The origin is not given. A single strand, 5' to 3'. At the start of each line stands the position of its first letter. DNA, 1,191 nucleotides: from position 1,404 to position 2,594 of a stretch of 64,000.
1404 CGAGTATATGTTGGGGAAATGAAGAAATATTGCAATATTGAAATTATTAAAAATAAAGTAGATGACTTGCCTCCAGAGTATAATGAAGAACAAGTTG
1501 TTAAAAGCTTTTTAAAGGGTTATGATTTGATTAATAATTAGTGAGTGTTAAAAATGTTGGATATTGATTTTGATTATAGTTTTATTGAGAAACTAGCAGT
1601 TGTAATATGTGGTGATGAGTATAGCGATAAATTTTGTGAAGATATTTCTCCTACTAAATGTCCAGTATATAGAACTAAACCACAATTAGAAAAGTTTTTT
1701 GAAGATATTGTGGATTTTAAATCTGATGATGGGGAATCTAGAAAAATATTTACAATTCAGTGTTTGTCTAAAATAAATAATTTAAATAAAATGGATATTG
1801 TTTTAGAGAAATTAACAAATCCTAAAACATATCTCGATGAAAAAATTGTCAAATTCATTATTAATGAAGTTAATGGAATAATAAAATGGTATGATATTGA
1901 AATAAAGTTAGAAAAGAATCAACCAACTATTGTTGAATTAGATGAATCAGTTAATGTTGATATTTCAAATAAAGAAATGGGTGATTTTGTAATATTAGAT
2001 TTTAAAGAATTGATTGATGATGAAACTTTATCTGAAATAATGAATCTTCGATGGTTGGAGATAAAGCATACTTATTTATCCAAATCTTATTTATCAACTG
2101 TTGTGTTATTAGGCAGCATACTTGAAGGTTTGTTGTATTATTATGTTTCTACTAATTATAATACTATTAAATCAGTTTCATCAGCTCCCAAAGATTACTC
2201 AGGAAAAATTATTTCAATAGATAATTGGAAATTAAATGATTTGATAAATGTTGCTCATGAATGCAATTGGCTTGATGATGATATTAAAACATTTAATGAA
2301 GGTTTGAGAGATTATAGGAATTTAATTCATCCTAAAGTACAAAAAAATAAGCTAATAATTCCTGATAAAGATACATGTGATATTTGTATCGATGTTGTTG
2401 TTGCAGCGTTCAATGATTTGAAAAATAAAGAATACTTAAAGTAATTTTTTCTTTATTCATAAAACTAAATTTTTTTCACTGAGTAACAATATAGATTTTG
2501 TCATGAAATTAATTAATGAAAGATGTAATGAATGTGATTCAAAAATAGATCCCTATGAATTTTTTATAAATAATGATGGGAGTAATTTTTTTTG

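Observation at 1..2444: KAP NTPase tightly coupled to a HEPN-like partner: candidate two-gene conflict module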

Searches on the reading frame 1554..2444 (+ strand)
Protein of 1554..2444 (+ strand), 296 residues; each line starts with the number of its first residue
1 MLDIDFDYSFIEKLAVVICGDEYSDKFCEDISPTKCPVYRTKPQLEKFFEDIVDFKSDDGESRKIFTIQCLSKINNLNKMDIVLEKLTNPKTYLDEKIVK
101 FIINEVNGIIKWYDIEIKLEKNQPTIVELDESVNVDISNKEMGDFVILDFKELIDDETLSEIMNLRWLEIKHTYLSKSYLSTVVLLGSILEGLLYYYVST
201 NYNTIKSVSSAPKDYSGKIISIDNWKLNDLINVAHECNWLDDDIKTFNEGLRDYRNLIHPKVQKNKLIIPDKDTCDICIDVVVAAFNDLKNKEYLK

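Call 3: search_protein_families(library=pfam, proteins=[window:1554-2444:+], max_evalue=1)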
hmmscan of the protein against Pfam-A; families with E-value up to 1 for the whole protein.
window:1554-2444:+ (296 aa): 0 families

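Call 4: search_protein_families(library=padloc, proteins=[window:1554-2444:+], max_evalue=1)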
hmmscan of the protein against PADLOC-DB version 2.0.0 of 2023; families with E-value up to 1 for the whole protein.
window:1554-2444:+ (296 aa): 0 families

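Call 5: find_homologous_proteins(query=window:1554-2444:+, max_evalue=0.001)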
Query window:1554-2444:+ (296 aa): 143 proteins with E <= 0.001 among 1425 candidates; the best 120 are listed.
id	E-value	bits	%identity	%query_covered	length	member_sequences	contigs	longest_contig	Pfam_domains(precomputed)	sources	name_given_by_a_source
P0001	7.4e-190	648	100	100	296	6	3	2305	-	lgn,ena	-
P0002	1.4e-169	581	89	100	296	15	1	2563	-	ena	-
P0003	3.2e-154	531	83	100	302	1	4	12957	-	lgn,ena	-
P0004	1.8e-153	528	81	100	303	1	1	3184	-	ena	-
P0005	2.4e-153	528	83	100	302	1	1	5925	-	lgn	-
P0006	1.9e-152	525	82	100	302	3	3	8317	-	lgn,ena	-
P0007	1.5e-151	522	80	100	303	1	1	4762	-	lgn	-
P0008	1.7e-149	515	81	100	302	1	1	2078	-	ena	-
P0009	2.0e-146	505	77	100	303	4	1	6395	-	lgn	-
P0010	2.5e-146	505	79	100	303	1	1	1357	-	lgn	-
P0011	1.1e-145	503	77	100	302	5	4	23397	-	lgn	-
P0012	7.1e-138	477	75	100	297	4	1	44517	-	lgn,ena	-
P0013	7.3e-137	474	73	100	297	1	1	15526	-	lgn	-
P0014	8.3e-137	473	74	100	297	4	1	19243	-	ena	-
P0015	1.4e-133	463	72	100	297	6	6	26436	-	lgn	-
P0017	1.0e-131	457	73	100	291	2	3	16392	-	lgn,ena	-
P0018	3.2e-131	455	70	100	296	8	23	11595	-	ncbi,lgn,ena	-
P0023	9.1e-60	221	41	97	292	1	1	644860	-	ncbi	ncbi:MAG: hypothetical protein ACPK7O_06225 [Methanobacterium sp.]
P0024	1.5e-47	180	59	49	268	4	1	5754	PF14355.13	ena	-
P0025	6.1e-47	178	60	49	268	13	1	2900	PF14355.13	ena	-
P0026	2.2e-45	173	37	96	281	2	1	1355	-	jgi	-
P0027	3.4e-45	173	38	98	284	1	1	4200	-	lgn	-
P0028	1.6e-44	170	35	97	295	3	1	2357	-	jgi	jgi:hypothetical protein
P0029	2.1e-44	170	38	96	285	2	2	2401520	-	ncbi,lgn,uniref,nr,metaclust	ncbi:hypothetical protein [Carboxydothermus hydrogenoformans]|uniref:Uncharacterized protein n=1 Tax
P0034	1.4e-39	154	33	98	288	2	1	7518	-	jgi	-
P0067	1.0e-34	138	50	48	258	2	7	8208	-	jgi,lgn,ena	-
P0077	6.8e-34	136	45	51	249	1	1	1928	-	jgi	jgi:hypothetical protein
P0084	1.5e-33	135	46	49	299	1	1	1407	-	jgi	jgi:hypothetical protein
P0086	1.7e-33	134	46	49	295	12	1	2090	PF18864.7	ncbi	-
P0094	4.5e-33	133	44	49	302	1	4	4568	-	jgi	jgi:hypothetical protein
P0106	4.8e-32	130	44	49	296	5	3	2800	PF18864.7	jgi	jgi:hypothetical protein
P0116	1.3e-29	122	47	49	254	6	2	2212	-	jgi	jgi:hypothetical protein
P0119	2.2e-28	118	42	49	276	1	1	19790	-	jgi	jgi:hypothetical protein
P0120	3.9e-28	117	43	48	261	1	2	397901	-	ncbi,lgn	ncbi:MAG: hypothetical protein RLP44_24490 [Aggregatilineales bacterium]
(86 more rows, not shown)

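Call 6: search_protein_families(library=ncbifam, proteins=[window:1554-2444:+], max_evalue=1)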
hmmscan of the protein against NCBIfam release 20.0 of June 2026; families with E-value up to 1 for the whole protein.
window:1554-2444:+ (296 aa): 1 family
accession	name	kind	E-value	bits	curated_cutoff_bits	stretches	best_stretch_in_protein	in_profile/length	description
NF046081.1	exosort_XrtX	exception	0.17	11.8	170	1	83-139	21-77/168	exosortase X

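Call 7: find_encoding_contigs(protein=P0012, flank=8000, max_places=3)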
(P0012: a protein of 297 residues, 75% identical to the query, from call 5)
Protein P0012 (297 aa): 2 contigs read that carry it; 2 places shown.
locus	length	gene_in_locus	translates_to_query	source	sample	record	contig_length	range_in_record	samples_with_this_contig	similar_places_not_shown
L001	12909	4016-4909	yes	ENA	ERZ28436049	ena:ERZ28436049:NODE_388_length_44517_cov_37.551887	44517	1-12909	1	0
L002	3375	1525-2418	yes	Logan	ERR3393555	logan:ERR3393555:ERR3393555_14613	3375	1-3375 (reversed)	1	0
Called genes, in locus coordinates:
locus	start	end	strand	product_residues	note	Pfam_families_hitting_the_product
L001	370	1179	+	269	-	-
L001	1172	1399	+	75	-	-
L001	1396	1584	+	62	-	-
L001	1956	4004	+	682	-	PF07693:KAP_NTPase, PF13401:AAA_22 (faint)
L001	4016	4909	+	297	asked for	-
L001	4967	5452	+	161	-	-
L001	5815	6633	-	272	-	PF01757:Acyl_transf_3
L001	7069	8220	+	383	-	PF06114:Peptidase_M78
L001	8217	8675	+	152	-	PF14367:DUF4411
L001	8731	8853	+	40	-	-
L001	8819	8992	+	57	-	PF09954:DUF2188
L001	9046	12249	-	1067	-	-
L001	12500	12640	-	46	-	-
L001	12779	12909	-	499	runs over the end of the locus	-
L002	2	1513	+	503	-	?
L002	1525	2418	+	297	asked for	-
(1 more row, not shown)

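Call 8: find_encoding_contigs(protein=P0023, flank=8000, max_places=3)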
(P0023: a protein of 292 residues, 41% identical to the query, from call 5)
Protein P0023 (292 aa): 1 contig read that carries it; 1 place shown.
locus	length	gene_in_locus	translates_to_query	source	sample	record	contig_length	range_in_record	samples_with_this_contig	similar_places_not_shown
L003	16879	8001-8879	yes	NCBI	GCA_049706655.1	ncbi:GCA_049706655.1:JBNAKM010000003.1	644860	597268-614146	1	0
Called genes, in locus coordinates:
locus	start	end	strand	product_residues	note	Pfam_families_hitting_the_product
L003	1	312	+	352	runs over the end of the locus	PF00589:Phage_integrase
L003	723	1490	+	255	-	-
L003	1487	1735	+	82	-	PF20292:MC7 (weak), PF20293:MC6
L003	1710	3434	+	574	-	PF10088:DUF2326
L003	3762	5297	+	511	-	PF12161:HsdM_N, PF02384:N6_Mtase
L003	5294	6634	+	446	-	PF04326:SLFN_AlbA_2, PF13749:HATPase_c_4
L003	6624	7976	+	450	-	PF01420:Methylase_S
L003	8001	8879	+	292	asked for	-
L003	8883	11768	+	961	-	PF04313:HSDR_N, PF04851:ResIII, PF18766:SWI2_SNF2, PF22679:T1R_D3-like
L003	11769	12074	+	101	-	PF01863:YgjP-like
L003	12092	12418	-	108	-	-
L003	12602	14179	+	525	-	PF03235:GmrSD_N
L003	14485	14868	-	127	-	-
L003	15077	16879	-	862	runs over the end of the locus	PF19263:DUF5906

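Call 9: find_encoding_contigs(protein=P0029, flank=8000, max_places=3)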
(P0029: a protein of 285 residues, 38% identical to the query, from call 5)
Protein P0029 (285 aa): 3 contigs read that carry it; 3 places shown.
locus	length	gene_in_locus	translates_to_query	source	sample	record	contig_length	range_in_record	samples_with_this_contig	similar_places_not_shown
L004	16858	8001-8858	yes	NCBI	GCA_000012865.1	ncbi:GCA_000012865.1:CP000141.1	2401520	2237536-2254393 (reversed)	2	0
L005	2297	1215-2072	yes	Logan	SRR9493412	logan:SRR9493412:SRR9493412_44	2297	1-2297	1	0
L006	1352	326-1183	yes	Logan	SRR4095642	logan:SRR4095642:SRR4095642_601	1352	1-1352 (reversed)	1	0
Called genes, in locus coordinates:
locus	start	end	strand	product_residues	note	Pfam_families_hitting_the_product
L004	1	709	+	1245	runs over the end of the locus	PF08239:SH3_3 (weak)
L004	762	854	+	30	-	-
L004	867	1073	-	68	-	-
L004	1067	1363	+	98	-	-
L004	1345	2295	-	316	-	PF13401:AAA_22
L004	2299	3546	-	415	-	PF13565:HTH_32, PF00665:rve, PF13683:rve_3 (weak), PF09299:Mu-transpos_C, PF22483:Mu-transpos_C_2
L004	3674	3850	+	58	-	-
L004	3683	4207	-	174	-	PF20020:DUF6431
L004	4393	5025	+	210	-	PF01841:Transglut_core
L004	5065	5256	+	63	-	-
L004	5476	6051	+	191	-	PF05685:Uma2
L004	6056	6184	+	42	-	-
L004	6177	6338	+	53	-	-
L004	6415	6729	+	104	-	PF02604:PhdYeFM_antitox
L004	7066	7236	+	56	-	-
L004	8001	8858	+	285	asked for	-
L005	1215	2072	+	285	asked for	-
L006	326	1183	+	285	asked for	-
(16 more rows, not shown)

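Call 12: find_related_loci(query=A1, collection=genome_contigs, flank=6000)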
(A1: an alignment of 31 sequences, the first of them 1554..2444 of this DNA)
Query A1 (296 aa) in genome_contigs; peptide patterns used: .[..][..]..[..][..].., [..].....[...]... (x = any residue, [..] = any of these).
224 stretches matched a pattern; 159 encode a relative of the query (tblastn E <= 1e-3); the best 80 are kept; 80 distinct loci.
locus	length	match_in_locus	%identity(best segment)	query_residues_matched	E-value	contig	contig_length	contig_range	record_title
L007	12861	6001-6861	41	4-290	3e-64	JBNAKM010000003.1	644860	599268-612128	MAG: Methanobacterium sp. isolate MBAC-AD1 2412600003, whole genome shotgun sequence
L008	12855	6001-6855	39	6-291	2e-57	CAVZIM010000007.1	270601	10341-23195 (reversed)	MAG: uncultured Methanobacteriaceae archaeon isolate MFD01716.bin.1.165 genome assembly, contig: contig_64922, whole gen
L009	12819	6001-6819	37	6-289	1e-52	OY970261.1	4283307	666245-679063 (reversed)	MAG: Candidatus Aminicenantes bacterium isolate MFD04408.bin.1.29 genome assembly, chromosome: 1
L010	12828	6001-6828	36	6-289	3e-48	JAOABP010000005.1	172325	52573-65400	MAG: candidate division WOR-3 bacterium isolate SKW181 NODE_5_length_172325_cov_25.416876, whole genome shotgun sequence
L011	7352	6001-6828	35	6-291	2e-47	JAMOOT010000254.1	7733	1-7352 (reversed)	MAG: Candidatus Omnitrophota bacterium isolate 4559-240_maxbin2_scaf2bin.121 4559-240_scaffold_5413_c1, whole genome sho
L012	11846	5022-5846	36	6-290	6e-47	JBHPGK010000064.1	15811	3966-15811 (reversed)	Candidate division KSB1 bacterium isolate SAG AM-311-M08 NODE_64_length_15811_cov_30.560802, whole genome shotgun sequen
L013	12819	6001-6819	33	6-289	3e-45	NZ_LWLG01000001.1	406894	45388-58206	Thermosulfurimonas dismutans strain S95 contig00001, whole genome shotgun sequence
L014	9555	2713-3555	34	6-291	3e-45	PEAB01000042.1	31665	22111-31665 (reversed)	MAG: Nitrospirae bacterium MYbinv3 scaffold221, whole genome shotgun sequence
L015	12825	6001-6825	34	5-292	5e-45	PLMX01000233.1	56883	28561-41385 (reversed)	MAG: Syntrophaceae bacterium isolate fen_1164 73.20120800_E2X.21_contig_3812, whole genome shotgun sequence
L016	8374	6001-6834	33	6-292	1e-44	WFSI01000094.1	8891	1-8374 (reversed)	MAG: Aquificota bacterium isolate S016_37 k151_506232, whole genome shotgun sequence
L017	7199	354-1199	33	2-292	1e-44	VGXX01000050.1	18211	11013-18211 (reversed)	MAG: Planctomycetota bacterium isolate M_DeepCast_100m_m2_243 M_DeepCast_100m_m2_243_Ga0194119_10005823, whole genome sh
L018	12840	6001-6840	33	6-292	2e-43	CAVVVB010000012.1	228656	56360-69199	MAG: uncultured Chloroflexia bacterium isolate MFD03726.bin.2.26 genome assembly, contig: contig_35619, whole genome sho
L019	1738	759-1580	31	11-290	3e-44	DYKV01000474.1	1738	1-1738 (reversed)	MAG TPA_asm: Anaerolinea sp. isolate SulCav_AS07-7_45_67 SulCav_AS07_7_54352_length_1738_cov_38_597148, whole genome sho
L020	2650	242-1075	33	6-292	1e-43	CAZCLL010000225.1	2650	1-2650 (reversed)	MAG TPA_asm: uncultured Fastidiosipila sp. isolate SRP239243_co1_103 genome assembly, contig: NODE_67495_length_2650_cov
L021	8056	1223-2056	33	6-292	1e-43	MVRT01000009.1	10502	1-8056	MAG: Syntrophorhabdus sp. PtaU1.Bin153 A4E65_contig000009, whole genome shotgun sequence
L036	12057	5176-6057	32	6-289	1e-39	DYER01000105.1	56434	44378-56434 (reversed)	MAG TPA_asm: Ammonifex sp. isolate Tomsk_66_11 Tomsk_k141_79861, whole genome shotgun sequence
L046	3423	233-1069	32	4-289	6e-34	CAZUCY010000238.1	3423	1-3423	MAG TPA_asm: uncultured Ignavibacteriaceae bacterium isolate binchicken_co3_573 genome assembly, contig: NODE_94180_leng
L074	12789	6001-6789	25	6-289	1e-24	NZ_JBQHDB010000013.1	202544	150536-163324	Micromonospora sp. BQ11 BQ11-1_scaffold13, whole genome shotgun sequence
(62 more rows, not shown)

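Call 20: search_protein_families(library=pfam, alignment_id=A2, max_evalue=0.00001)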
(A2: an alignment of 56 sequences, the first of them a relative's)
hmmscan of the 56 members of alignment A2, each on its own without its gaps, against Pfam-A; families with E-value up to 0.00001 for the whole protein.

A. member 1, L007:4594-5973:+ (460 aa): 1 family
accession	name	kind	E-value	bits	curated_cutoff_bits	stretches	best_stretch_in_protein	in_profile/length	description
PF01420.25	Methylase_S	-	4.8e-26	92.4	22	2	45-219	1-160/168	Type I restriction modification DNA specificity domain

B. families by the number of members that match (of 56 scanned): 65 families (the first 25 are shown)
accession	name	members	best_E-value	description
PF18741.7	MTES_1575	15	6.6e-34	REase_MTES_1575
PF13087.12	AAA_12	14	9.4e-25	AAA domain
PF13086.12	AAA_11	10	2.6e-20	AAA domain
PF13604.12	AAA_30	9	6e-11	AAA domain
PF13245.12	AAA_19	9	1.5e-09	AAA domain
PF20720.3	nSTAND3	4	3e-09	Novel STAND NTPase 3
PF00521.26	DNA_topoisoIV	3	6.4e-161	DNA gyrase/topoisomerase IV, subunit A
PF03989.18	DNA_gyraseA_C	3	2.2e-70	DNA gyrase C-terminal domain, beta-propeller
PF01443.25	Viral_helicase1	3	1.4e-06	Viral superfamily 1 RNA helicase core domain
PF04851.21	ResIII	2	1.3e-35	Type III restriction enzyme, res subunit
PF08463.15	EcoEI_R_C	2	9.5e-33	EcoEI R protein C-terminal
PF02321.23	OEP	2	2.8e-32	Outer membrane efflux protein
PF00589.27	Phage_integrase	2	4.5e-20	Phage integrase family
PF13195.11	DUF4011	2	1e-16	Protein of unknown function (DUF4011)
PF13356.12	Arm-DNA-bind_3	2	2.6e-14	Arm DNA-binding domain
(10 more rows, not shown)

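Call 21: predict_structure(alignment_id=A1)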
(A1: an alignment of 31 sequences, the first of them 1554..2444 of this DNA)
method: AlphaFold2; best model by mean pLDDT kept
length: 296 residues; sequences in the alignment: 31
mean_pLDDT: 83.7   pTM: 0.51
mean pLDDT of the five models: 83.7, 83.1, 81.1, 80.7, 71.7
residues with pLDDT >= 90: 115; 70-90: 144; 50-70: 25; < 50: 12
segments of 3 or more residues with pLDDT < 50: 132-143
pLDDT, mean of each block of 10 residues (from residue 1): 84 93 77 71 91 82 93 94 93 85 90 86 84 39 68 89 91 89 91 92 90 92 90 89 66 72 78 87 88 72
secondary structure, 60 per line:
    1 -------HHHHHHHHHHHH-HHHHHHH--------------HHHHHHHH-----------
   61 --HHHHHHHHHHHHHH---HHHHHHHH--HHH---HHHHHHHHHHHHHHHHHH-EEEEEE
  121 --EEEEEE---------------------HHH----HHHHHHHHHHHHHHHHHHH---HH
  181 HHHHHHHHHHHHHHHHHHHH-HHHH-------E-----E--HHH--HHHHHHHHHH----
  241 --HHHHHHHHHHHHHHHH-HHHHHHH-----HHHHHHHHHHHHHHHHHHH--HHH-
elements in order: H8-19 H21-27 H42-49 H63-76 H80-87 H96-113 E115-120 E123-128 H157-175 H179-200 H202-205 H227-236 H243-258 H260-266 H272-290
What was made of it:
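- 1554..1970 (+): ORF2 N-terminal domain (res 1-139), alpha plus a beta-hairpin. Invariant residues: C19 G20 D21, Y39 R40, R63, P90, Y93, N107. No known family. It behaves as an AbiJ-NTD-like swappable module. AF2 pLDDT is mostly 80-94 (call 21).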

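Call 24: find_encoding_contigs(protein=P0018, flank=6000, max_places=8)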
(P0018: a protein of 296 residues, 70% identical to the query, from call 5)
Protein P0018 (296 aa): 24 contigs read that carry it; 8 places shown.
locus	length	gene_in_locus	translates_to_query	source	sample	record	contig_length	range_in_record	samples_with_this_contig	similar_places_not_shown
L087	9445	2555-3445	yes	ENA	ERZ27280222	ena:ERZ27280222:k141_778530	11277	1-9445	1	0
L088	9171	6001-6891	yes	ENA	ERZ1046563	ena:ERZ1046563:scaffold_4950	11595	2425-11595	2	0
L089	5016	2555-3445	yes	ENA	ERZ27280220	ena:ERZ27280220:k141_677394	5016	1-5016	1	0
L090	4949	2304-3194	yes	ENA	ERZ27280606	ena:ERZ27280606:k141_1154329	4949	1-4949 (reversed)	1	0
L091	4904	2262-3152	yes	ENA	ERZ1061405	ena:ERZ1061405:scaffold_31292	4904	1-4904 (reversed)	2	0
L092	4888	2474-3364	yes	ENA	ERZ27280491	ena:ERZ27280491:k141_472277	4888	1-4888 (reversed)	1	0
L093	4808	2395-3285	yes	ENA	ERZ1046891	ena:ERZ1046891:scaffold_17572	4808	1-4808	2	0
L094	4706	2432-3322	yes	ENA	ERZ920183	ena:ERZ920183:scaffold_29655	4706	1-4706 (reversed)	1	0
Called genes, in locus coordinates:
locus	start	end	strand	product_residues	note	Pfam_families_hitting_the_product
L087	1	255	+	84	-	?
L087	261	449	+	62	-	-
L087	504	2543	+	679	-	PF07693:KAP_NTPase, PF13401:AAA_22 (faint)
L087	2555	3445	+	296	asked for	-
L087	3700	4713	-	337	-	PF28530:DUF8426, PF04471:Mrr_cat, PF22722:NA-iREase1 (weak)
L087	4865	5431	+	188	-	-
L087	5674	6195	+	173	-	-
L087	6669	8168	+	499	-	PF00209:SNF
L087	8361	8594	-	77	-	-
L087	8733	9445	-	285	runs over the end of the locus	PF01171:ATP_bind_3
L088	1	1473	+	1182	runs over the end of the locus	PF00112:Peptidase_C1, PF18560:Lectin_like, PF02369:Big_1 (faint)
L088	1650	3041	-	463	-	PF07690:MFS_1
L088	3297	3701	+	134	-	-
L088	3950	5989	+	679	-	PF07693:KAP_NTPase, PF13401:AAA_22 (faint)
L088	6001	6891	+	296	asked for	-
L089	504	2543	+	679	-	PF07693:KAP_NTPase, PF13401:AAA_22 (faint)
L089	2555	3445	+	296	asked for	-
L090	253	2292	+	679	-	PF07693:KAP_NTPase, PF13401:AAA_22 (faint)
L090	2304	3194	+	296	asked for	-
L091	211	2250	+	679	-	PF07693:KAP_NTPase, PF13401:AAA_22 (faint)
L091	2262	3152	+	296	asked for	-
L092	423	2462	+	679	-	PF07693:KAP_NTPase, PF13401:AAA_22 (faint)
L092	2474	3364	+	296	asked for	-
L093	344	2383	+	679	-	PF07693:KAP_NTPase, PF13401:AAA_22 (faint)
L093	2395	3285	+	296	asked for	-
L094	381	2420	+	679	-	PF07693:KAP_NTPase, PF13401:AAA_22 (faint)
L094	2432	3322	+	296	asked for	-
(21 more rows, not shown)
